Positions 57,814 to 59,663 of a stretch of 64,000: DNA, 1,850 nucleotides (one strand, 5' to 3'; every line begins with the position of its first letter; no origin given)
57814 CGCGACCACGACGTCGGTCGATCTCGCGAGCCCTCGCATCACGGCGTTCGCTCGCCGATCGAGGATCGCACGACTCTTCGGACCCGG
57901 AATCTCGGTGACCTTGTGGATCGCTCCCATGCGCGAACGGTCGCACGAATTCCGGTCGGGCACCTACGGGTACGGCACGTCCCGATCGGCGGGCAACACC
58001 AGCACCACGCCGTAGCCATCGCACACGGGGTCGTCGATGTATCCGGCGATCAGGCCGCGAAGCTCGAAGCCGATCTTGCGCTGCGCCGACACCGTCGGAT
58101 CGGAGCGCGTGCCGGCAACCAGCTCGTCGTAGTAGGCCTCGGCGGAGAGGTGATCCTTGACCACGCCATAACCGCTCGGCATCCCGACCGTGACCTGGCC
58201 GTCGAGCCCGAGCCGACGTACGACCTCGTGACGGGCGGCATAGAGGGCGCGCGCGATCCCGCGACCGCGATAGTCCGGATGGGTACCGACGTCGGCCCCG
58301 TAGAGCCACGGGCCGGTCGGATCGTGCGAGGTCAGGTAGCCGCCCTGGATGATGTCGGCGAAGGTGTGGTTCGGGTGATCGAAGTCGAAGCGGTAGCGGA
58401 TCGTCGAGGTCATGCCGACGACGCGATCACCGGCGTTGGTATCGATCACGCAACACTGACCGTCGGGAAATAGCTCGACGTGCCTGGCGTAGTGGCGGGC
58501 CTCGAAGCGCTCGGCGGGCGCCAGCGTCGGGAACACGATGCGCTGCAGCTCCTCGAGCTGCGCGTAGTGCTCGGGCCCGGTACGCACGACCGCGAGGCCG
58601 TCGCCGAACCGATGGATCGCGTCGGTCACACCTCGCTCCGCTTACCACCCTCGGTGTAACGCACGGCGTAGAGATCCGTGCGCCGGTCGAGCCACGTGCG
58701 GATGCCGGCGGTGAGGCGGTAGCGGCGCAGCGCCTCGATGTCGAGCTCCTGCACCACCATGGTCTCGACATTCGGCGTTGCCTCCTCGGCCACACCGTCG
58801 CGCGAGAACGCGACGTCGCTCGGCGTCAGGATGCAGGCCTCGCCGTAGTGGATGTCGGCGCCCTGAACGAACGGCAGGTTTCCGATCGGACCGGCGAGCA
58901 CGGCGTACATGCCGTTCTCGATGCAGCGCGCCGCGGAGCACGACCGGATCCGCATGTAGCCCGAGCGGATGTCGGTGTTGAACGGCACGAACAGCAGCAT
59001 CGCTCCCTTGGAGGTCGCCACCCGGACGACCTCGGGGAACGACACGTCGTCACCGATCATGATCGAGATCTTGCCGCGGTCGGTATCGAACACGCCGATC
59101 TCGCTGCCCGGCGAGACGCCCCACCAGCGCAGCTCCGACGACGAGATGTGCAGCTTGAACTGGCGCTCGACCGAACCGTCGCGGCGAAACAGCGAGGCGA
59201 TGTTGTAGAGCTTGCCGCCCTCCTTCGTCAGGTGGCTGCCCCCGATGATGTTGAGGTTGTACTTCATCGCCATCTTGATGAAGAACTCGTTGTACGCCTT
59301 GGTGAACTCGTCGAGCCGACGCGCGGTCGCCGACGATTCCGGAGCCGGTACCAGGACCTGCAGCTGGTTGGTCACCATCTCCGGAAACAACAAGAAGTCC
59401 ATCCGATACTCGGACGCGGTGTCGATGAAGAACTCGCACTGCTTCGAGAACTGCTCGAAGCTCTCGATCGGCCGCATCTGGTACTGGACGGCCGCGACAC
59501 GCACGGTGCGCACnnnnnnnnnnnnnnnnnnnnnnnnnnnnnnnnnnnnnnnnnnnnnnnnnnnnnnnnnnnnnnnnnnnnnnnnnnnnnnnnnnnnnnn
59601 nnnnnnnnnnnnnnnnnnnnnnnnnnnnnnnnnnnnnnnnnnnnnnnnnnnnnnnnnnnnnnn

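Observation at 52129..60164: Candidate acetylation-dependent polyamine/GABA catabolic cluster with a GNAT-nitrilase fusion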

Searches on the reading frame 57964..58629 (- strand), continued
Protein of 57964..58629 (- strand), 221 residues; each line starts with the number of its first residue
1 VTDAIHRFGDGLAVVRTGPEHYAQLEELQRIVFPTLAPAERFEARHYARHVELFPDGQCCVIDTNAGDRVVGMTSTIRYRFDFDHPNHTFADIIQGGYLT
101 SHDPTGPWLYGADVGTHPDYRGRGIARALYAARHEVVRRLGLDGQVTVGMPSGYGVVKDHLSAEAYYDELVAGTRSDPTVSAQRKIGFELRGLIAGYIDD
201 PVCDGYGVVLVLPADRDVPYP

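Call 83: fold_search(model_id=the predicted structure, library=pdb)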
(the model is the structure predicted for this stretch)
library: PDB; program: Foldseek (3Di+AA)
matches with E <= 10: 1270; with E <= 0.001: 539
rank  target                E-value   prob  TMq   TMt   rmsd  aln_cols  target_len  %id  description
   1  7uci_B                1.1e-11  1.00  0.77  0.27   3.0       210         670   20  SxtA Methyltransferase and decarboxylase didomain in complex with Mn2+ and SAH (released 2022-06-01)
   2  7uci_A                2.7e-11  1.00  0.76  0.26   2.6       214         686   19  SxtA Methyltransferase and decarboxylase didomain in complex with Mn2+ and SAH (released 2022-06-01)
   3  2ree_A                7.8e-11  1.00  0.75  0.82   2.5       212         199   16  Crystal structure of the loading GNATL domain of CurA from Lyngbya majuscula (released 2007-11-20)
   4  6mfc_A                1.5e-10  1.00  0.73  0.82   3.0       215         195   22  GphF GNAT-like decarboxylase (released 2019-09-18)
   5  2ref_A                2.9e-10  1.00  0.75  0.82   2.4       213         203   16  Crystal structure of the loading GNATL domain of CurA from Lyngbya majuscula soaked with malonyl-CoA (released 2007-11-20)
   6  5dwn_A                9.3e-08  1.00  0.56  0.66   5.1       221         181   14  Crystal structure of Phosphinothricin N-acetyltransferase from Brucella ovis in complex with AcetylCoA <structure_deta (released 2015-10-28)
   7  8wmb                  1.0e-07  1.00  0.54  0.56   6.9       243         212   14  Crystal Structure of Drosophila melanogaster D46A Dopamine N-Acetyltransferase in Complex with Acetyl-CoA (released 2024-10-02)
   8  4pv6_F                1.2e-07  1.00  0.60  0.86   4.3       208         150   10  Crystal Structure Analysis of Ard1 from Thermoplasma volcanium (released 2015-01-21)
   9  5dwn_C                1.3e-07  1.00  0.54  0.65   6.4       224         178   15  Crystal structure of Phosphinothricin N-acetyltransferase from Brucella ovis in complex with AcetylCoA <structure_deta (released 2015-10-28)
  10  5c88_A                1.5e-07  1.00  0.57  0.79   4.3       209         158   14  Crystal structure of Ard1 N-terminal acetyltransferase from Sulfolobus solfataricus in monoclinic form (released 2016-01-13)
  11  1yvo_B                1.9e-07  1.00  0.55  0.69   5.9       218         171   15  hypothetical acetyltransferase from P.aeruginosa PA01 (released 2005-03-29)
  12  3dr6_C                2.2e-07  1.00  0.53  0.67   6.0       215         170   12  Structure of yncA, a putative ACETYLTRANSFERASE from Salmonella typhimurium (released 2008-09-09)
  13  4pv6_C                3.3e-07  1.00  0.59  0.84   4.3       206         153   10  Crystal Structure Analysis of Ard1 from Thermoplasma volcanium (released 2015-01-21)
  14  6ag4                  3.3e-07  1.00  0.57  0.79   4.4       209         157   15  Crystal structure of Ard1 N-terminal acetyltransferase H88A/E127A mutant from Sulfolobus solfataricus (released 2019-08-14)
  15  6wf3_A                3.3e-07  1.00  0.54  0.77   4.4       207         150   16  Crystal structure of human Naa50 in complex with a cofactor derived inhibitor (compound 1) (released 2020-07-01)
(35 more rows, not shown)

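Call 84: find_encoding_contigs(protein=P0413, flank=9000, max_places=1)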
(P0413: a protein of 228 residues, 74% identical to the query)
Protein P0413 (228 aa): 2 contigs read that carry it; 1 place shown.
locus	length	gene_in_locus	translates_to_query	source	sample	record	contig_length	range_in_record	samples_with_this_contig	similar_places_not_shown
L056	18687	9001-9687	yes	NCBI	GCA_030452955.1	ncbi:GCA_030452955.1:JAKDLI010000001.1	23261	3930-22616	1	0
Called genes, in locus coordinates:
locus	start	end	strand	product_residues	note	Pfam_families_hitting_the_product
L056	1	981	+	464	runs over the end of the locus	PF10011:DUF2254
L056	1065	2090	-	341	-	PF03372:Exo_endo_phos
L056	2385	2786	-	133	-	PF01850:PIN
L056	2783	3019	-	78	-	PF22513:FitA-like_RHH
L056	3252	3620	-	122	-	PF12680:SnoaL_2 (weak)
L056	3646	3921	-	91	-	PF04545:Sigma70_r4 (faint), PF08281:Sigma70_r4_2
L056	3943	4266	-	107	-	PF04542:Sigma70_r2, PF22029:PhyR_sigma2 (weak)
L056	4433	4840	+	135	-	PF19654:DUF6157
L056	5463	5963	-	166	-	PF04525:LOR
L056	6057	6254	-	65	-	-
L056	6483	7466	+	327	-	PF02678:Pirin, PF05726:Pirin_C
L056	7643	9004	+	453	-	PF00202:Aminotran_3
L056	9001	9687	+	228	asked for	-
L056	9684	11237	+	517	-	PF07969:Amidohydro_3, PF01979:Amidohydro_1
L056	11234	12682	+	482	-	PF00171:Aldedh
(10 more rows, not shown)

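Call 85: find_encoding_contigs(protein=P0442, flank=9000, max_places=1)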
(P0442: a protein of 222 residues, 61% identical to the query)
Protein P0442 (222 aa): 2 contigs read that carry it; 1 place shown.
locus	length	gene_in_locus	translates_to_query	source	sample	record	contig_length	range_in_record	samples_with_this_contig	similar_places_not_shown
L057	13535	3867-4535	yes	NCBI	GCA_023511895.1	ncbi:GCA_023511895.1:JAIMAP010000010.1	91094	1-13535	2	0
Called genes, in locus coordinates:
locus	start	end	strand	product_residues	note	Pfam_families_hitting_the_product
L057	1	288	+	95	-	?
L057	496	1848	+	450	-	PF00202:Aminotran_3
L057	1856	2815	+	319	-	PF00291:PALP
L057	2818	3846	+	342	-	PF01547:SBP_bac_1, PF13416:SBP_bac_8, PF13531:SBP_bac_11, PF13343:SBP_bac_6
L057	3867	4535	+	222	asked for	-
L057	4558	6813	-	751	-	PF00403:HMA, PF00122:E1-E2_ATPase, PF00702:Hydrolase, PF12710:HAD, PF08282:Hydrolase_3 (weak)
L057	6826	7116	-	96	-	PF02583:Trns_repr_metal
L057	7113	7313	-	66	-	PF00403:HMA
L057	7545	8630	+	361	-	PF01180:DHO_dh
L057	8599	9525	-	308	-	PF07584:BatA, PF00092:VWA, PF13519:VWA_2, PF13768:VWA_3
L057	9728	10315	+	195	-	PF01725:Ham1p_like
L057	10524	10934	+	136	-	-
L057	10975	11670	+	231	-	PF00106:adh_short, PF08659:KR, PF13460:NAD_binding_10 (weak), PF13561:adh_short_C2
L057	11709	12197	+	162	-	PF00293:NUDIX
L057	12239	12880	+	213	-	-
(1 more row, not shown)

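Call 86: find_encoding_contigs(protein=P0458, flank=9000, max_places=1)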
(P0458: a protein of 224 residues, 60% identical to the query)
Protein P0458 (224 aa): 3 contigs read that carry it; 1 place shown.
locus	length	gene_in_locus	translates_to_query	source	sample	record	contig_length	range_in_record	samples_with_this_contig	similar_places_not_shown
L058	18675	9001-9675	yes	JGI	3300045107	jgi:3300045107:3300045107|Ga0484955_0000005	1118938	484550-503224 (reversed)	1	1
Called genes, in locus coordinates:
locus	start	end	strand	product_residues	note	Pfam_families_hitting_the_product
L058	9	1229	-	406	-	PF00092:VWA, PF13519:VWA_2, PF13768:VWA_3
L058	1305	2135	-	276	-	-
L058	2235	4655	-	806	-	PF07705:CARDB (faint), PF00801:PKD (weak), PF18911:PKD_4, PF10462:Peptidase_M66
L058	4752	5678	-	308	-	PF00268:Ribonuc_red_sm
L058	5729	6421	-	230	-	-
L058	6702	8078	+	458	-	PF00202:Aminotran_3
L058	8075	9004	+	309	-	PF11927:HODM_asu-like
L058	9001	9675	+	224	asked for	-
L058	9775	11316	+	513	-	PF07969:Amidohydro_3, PF01979:Amidohydro_1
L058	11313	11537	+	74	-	PF09720:Unstab_antitox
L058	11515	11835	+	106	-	PF05016:ParE_toxin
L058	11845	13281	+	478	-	PF00171:Aldedh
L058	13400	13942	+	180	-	PF13699:eCIS_core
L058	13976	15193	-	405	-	-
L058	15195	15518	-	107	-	PF03551:PadR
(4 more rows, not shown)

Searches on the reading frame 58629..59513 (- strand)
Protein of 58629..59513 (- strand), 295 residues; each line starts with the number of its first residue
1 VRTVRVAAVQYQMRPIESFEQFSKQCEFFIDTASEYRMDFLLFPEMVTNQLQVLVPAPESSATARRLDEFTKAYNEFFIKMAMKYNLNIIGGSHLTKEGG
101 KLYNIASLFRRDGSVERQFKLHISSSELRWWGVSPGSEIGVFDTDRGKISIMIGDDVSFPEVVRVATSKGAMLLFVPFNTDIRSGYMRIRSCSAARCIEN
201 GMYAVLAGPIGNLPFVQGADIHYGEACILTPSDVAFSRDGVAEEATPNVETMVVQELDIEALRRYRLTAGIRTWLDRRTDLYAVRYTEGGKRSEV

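Call 72: search_solved_structures(query=window:58629-59513:-, max_evalue=1e-8, show_alignments=3)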
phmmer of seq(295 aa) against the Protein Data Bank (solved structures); distinct sequences matched with E-value up to 1e-8: 6.
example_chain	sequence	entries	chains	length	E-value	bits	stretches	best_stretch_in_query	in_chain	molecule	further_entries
2w1v_A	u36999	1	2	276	1.5e-13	53.9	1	3-285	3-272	NITRILASE HOMOLOG 2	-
1f89_A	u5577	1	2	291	1.7e-13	53.7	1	76-282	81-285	32.5 KDA PROTEIN YLR351C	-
7ovg_A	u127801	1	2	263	8.5e-11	44.8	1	4-282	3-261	CN hydrolase domain-containing protein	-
6ypa_A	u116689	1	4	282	9.7e-11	44.6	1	4-282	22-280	CN hydrolase domain-containing protein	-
1j31_A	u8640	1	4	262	2.8e-10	43.1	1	4-282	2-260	Hypothetical protein PH0642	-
3ivz_A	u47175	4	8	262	1.2e-09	41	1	4-282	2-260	Nitrilase | Beta ureidopropionase (Beta-alanine synthase)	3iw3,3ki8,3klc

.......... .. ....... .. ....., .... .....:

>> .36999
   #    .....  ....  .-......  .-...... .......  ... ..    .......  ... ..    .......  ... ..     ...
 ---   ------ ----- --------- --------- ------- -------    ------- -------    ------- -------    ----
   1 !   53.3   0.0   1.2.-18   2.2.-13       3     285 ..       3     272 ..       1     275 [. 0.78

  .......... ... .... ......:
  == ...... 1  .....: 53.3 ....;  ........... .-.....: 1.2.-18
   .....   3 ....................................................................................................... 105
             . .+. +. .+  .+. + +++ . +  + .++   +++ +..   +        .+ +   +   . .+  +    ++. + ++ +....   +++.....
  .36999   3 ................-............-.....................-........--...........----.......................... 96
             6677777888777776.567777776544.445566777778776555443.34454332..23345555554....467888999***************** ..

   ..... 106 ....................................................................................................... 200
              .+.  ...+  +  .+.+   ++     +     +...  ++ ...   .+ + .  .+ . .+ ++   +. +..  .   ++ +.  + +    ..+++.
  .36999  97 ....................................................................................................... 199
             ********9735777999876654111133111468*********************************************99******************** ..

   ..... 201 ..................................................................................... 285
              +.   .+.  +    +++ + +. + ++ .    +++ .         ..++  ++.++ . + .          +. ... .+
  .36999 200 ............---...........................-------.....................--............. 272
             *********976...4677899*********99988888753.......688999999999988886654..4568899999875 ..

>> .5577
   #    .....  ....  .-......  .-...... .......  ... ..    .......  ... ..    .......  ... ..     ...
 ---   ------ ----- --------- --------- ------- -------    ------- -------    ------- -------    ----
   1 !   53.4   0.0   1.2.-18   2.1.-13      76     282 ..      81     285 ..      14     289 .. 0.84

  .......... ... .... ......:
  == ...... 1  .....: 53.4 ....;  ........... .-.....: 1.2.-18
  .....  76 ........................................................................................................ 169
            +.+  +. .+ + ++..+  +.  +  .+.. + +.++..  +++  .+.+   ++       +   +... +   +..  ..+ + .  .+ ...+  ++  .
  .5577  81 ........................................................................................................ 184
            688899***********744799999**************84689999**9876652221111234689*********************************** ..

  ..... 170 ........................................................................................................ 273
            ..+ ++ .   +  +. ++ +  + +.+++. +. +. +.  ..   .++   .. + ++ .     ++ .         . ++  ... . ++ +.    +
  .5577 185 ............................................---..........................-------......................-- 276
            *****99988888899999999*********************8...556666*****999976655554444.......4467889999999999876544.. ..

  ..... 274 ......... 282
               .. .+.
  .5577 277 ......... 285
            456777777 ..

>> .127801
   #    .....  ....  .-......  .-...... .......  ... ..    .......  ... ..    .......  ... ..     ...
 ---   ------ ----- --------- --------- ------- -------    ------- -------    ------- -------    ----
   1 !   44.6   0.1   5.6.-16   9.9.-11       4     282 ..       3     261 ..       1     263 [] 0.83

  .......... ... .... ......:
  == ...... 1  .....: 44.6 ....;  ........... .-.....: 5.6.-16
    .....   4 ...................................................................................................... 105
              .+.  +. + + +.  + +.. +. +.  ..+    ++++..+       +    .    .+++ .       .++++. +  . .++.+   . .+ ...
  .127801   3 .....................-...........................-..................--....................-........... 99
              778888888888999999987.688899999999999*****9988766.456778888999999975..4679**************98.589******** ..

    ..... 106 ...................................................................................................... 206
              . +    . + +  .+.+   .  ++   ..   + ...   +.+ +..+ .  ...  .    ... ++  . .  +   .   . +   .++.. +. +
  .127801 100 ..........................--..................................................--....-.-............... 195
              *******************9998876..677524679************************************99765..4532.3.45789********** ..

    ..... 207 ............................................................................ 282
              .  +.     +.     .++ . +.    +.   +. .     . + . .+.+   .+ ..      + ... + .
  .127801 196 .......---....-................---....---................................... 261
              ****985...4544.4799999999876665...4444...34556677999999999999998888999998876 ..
